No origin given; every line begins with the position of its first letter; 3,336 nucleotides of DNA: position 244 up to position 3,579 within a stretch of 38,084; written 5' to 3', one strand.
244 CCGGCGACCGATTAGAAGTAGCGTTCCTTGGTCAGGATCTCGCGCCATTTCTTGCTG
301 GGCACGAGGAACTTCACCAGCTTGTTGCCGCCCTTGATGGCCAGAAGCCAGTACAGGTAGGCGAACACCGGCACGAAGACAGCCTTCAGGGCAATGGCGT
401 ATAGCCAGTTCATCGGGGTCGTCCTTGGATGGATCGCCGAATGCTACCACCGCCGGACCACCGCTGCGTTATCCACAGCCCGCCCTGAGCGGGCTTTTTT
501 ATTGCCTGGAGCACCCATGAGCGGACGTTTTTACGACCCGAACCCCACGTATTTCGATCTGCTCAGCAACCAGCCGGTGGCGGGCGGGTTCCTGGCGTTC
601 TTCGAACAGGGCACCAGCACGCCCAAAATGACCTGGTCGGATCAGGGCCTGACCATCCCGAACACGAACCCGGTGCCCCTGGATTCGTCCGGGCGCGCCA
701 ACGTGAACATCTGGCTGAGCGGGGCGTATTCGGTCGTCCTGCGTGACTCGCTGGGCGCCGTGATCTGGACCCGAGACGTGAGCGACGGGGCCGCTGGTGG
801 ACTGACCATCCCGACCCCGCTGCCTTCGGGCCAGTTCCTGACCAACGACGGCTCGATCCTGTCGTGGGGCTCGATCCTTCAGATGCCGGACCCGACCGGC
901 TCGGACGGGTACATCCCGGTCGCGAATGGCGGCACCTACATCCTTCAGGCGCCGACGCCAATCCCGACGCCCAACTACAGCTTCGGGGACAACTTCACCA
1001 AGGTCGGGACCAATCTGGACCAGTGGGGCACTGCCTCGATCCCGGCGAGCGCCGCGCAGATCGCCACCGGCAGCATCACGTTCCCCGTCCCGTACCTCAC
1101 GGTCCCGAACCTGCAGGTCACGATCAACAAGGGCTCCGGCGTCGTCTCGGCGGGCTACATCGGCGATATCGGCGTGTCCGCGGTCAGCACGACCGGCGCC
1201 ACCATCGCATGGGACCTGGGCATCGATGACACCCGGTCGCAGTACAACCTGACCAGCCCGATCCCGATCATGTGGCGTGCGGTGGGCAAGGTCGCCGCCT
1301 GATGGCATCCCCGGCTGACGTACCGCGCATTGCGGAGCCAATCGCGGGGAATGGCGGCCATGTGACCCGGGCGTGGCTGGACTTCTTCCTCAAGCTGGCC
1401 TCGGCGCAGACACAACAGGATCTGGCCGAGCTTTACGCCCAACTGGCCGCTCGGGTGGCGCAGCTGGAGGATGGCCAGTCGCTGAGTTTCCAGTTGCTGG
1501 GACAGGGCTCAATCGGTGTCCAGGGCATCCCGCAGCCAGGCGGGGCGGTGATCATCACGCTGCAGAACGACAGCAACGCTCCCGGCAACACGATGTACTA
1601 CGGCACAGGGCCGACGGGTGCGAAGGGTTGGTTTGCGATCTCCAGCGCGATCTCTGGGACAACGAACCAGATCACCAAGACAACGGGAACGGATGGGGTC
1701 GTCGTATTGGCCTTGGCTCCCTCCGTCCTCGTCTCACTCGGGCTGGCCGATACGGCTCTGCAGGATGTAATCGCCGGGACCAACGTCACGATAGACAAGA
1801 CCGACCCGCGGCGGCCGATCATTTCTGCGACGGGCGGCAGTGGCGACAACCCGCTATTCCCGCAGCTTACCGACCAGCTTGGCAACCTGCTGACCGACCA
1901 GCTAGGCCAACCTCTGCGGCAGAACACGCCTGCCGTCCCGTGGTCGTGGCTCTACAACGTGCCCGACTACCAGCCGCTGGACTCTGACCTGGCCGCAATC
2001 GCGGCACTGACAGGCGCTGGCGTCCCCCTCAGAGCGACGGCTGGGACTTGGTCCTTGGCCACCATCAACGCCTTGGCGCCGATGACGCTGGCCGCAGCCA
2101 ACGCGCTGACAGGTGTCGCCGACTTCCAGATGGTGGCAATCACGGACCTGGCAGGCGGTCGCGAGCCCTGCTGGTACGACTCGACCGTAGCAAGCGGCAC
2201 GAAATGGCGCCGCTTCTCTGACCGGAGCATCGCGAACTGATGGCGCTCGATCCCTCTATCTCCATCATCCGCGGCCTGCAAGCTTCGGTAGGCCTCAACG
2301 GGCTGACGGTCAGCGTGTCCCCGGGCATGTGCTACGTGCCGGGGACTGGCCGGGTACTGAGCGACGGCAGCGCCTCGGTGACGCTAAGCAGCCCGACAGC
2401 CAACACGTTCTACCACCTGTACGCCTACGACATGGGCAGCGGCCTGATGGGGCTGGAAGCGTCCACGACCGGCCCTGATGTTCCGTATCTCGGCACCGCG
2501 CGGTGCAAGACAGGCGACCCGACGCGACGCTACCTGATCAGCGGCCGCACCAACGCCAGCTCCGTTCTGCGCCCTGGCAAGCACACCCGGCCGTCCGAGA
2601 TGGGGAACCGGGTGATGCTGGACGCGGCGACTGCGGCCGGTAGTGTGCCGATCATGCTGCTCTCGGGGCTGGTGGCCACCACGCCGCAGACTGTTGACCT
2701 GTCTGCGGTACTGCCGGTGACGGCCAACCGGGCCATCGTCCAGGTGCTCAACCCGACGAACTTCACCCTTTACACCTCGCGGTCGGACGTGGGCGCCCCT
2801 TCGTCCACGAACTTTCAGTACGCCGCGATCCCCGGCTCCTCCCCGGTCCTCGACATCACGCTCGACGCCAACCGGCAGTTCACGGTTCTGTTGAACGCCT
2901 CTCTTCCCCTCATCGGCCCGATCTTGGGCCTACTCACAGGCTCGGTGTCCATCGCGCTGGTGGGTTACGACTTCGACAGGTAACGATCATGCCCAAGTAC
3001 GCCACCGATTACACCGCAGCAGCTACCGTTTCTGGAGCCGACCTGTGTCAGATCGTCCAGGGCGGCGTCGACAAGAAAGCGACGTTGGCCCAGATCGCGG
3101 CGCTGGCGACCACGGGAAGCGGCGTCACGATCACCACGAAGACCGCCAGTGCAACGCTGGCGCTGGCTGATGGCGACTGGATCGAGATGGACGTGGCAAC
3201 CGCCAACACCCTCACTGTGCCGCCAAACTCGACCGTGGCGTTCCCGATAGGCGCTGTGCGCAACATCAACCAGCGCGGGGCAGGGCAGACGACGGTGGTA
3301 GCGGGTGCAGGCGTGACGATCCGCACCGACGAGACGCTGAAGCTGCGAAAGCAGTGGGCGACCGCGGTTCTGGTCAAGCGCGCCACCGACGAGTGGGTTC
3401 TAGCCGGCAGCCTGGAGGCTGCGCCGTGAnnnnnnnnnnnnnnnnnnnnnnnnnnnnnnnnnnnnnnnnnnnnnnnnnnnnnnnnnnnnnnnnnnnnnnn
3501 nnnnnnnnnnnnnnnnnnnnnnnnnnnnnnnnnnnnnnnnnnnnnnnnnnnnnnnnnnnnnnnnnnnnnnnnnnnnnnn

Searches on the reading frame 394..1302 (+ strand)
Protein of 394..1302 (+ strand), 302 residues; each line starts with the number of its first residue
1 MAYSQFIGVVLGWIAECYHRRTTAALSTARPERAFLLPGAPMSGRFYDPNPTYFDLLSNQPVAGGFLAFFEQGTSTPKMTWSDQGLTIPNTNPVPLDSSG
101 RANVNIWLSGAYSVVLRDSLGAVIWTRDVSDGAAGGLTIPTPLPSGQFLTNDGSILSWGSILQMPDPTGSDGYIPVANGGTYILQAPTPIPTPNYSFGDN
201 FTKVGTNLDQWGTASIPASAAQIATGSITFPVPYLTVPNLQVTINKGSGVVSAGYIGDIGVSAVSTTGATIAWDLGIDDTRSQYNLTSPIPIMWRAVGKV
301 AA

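Call 24: search_protein_families(library=phrogs, proteins=[window:394-1302:+], max_evalue=0.001)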
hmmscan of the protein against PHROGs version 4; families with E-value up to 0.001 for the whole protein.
window:394-1302:+ (302 aa): 1 family
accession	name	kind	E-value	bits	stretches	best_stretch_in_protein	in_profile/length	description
phrog_26190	-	unknown function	3e-67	227.7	1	42-301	2-259/260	-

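Call 56: search_protein_families(library=pfam, proteins=[window:394-1302:+], max_evalue=0.01)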
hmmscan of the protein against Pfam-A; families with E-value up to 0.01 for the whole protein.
window:394-1302:+ (302 aa): 1 family
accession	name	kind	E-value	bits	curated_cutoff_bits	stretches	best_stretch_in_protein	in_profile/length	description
PF21882.2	Gp53-like_C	-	0.0042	18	24.9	1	210-298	9-83/84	Putative tail fiber protein gp53-like, C-terminal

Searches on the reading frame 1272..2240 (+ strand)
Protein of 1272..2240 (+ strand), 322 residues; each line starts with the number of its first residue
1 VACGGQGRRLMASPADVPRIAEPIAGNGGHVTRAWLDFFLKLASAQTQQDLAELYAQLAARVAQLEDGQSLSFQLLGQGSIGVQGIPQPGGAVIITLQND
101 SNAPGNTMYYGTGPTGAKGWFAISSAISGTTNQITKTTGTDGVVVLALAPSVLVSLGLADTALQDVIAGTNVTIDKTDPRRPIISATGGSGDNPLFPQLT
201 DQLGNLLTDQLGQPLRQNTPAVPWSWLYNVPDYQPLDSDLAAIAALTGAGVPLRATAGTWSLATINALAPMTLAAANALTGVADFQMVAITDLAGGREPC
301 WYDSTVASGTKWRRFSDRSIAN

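Call 24: search_protein_families(library=phrogs, proteins=[window:1272-2240:+], max_evalue=0.001)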
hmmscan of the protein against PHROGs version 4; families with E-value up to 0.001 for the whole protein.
window:1272-2240:+ (322 aa): 1 family
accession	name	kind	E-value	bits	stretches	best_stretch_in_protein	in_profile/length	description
phrog_36859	-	unknown function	2.6e-11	43.9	1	17-131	4-121/500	-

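Call 56: search_protein_families(library=pfam, proteins=[window:1272-2240:+], max_evalue=0.01)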
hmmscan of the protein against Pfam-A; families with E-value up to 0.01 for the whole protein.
window:1272-2240:+ (322 aa): 0 families

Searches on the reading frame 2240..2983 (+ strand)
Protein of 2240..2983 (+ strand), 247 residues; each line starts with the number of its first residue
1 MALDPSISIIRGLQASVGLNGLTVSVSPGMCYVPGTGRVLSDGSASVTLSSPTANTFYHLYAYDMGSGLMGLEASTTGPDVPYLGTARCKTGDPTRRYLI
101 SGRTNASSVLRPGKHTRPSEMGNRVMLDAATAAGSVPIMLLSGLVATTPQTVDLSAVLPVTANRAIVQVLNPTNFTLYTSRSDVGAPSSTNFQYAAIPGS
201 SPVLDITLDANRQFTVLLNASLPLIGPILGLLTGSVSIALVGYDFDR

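Call 24: search_protein_families(library=phrogs, proteins=[window:2240-2983:+], max_evalue=0.001)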
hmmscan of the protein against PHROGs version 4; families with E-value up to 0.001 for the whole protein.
window:2240-2983:+ (247 aa): 1 family
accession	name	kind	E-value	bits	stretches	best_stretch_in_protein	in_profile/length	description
phrog_34307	-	unknown function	1.1e-24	88.2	1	10-220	183-390/407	-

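Call 56: search_protein_families(library=pfam, proteins=[window:2240-2983:+], max_evalue=0.01)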
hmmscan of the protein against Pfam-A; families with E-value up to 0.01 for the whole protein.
window:2240-2983:+ (247 aa): 0 families

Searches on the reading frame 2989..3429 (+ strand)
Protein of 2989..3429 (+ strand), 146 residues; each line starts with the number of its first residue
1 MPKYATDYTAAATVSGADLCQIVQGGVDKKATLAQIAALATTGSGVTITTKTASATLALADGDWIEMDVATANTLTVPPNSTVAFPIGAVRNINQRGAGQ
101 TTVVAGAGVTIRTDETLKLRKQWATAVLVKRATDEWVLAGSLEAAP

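Call 24: search_protein_families(library=phrogs, proteins=[window:2989-3429:+], max_evalue=0.001)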
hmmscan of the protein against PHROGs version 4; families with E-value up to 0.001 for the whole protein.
window:2989-3429:+ (146 aa): 6 families
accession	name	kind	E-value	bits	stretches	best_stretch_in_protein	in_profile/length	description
phrog_21510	-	unknown function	6.3e-20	72.4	1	29-144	438-555/555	-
phrog_18179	-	head and packaging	3.4e-18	67.1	1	32-143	368-481/482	virion structural protein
phrog_21978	-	unknown function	5.2e-16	60.2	1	49-143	127-218/220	-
phrog_8780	-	tail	5.6e-13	49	1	46-142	657-755/755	minor tail protein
phrog_20194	-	unknown function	3.5e-08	33.8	1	49-138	293-382/495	-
phrog_16053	-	tail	2.2e-06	28.5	1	16-143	30-151/310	tail fiber protein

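Call 56: search_protein_families(library=pfam, proteins=[window:2989-3429:+], max_evalue=0.01)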
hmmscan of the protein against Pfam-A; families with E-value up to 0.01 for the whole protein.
window:2989-3429:+ (146 aa): 0 families
